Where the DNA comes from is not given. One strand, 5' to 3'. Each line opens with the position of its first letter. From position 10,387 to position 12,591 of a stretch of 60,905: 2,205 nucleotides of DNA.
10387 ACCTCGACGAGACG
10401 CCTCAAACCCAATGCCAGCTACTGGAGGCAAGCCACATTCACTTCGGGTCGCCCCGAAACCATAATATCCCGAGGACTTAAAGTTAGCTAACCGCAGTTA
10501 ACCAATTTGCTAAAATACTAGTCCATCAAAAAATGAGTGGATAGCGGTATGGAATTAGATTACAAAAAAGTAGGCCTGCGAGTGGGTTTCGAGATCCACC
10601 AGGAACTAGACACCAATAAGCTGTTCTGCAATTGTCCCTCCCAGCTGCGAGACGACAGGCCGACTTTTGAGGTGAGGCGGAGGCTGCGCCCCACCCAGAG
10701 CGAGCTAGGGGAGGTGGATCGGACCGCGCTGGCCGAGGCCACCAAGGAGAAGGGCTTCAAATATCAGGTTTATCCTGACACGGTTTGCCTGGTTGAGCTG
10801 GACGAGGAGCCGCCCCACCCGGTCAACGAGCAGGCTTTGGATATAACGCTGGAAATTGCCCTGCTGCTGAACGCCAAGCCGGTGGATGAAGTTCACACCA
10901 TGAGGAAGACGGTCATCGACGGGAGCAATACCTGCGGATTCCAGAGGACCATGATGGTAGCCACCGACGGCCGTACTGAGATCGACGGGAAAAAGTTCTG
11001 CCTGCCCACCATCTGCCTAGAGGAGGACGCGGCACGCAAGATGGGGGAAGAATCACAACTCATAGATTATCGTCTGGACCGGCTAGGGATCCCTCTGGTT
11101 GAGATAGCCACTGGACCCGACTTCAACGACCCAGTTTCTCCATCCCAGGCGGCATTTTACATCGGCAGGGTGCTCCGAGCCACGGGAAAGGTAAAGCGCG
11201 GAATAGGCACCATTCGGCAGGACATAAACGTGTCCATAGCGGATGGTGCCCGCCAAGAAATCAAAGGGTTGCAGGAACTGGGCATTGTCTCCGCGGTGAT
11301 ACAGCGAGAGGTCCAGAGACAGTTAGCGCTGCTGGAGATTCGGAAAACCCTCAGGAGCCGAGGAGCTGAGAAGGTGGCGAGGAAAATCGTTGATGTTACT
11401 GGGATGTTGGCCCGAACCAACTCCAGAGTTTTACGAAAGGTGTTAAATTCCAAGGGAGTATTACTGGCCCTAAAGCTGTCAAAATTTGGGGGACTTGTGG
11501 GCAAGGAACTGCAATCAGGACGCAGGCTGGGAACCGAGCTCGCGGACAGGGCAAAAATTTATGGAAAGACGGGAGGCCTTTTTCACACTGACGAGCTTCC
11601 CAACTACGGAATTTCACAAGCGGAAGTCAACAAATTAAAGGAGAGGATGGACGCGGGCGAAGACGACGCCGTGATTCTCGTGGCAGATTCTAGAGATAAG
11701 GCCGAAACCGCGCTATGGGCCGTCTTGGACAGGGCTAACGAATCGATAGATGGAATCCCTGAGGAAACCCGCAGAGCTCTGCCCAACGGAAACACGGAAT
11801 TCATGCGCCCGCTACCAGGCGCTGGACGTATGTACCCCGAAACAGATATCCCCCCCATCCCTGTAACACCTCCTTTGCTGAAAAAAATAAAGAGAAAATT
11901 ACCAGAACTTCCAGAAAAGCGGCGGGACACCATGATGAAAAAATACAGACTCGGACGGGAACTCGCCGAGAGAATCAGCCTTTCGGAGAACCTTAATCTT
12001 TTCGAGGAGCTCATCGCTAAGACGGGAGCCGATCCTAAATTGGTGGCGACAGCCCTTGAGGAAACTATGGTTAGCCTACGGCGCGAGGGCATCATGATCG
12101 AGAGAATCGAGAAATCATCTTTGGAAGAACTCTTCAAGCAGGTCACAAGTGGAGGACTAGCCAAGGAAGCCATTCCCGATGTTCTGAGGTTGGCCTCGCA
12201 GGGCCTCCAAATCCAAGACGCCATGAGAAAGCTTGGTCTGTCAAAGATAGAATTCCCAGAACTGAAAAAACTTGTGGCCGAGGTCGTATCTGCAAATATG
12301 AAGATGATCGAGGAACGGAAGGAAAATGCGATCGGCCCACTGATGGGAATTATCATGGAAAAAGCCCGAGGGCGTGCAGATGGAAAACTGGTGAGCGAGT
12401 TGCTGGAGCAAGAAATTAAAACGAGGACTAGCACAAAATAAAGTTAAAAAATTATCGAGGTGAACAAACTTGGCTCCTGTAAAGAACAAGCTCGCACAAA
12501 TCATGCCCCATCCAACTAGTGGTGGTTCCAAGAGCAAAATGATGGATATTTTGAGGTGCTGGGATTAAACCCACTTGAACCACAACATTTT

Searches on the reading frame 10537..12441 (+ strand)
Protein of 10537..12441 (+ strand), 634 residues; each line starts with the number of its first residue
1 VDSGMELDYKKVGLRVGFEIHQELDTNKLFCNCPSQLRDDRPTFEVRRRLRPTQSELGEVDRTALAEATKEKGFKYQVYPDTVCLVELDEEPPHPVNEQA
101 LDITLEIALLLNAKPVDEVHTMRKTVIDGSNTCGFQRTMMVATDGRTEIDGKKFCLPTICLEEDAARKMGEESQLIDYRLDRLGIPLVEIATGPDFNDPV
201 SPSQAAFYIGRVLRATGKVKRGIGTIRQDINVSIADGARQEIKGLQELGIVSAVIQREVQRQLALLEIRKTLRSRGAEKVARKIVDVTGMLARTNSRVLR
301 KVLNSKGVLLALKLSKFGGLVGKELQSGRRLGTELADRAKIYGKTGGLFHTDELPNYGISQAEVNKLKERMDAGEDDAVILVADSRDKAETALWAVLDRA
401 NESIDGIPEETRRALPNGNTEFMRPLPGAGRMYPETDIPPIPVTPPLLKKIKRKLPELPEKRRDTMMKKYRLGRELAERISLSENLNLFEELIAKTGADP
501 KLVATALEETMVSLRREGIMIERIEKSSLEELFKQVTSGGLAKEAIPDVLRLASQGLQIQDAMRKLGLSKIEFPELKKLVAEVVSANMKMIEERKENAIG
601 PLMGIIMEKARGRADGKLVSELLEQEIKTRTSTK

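Call 55: search_protein_families(library=pfam, max_evalue=0.00001, proteins=[window:10537-12441:+])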
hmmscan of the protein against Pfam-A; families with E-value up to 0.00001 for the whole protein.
window:10537-12441:+ (634 aa): 3 families
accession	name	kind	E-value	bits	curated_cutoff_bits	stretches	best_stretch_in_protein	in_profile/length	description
PF02934.20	GatB_N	-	2.4e-50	171.7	23.4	1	15-445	2-273/277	GatB/GatE catalytic domain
PF02637.23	GatB_Yqey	-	1.4e-23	83.9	27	1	488-627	2-148/148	GatB domain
PF02938.19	GAD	-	7.5e-19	68.2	23.4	1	300-393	2-95/95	GAD domain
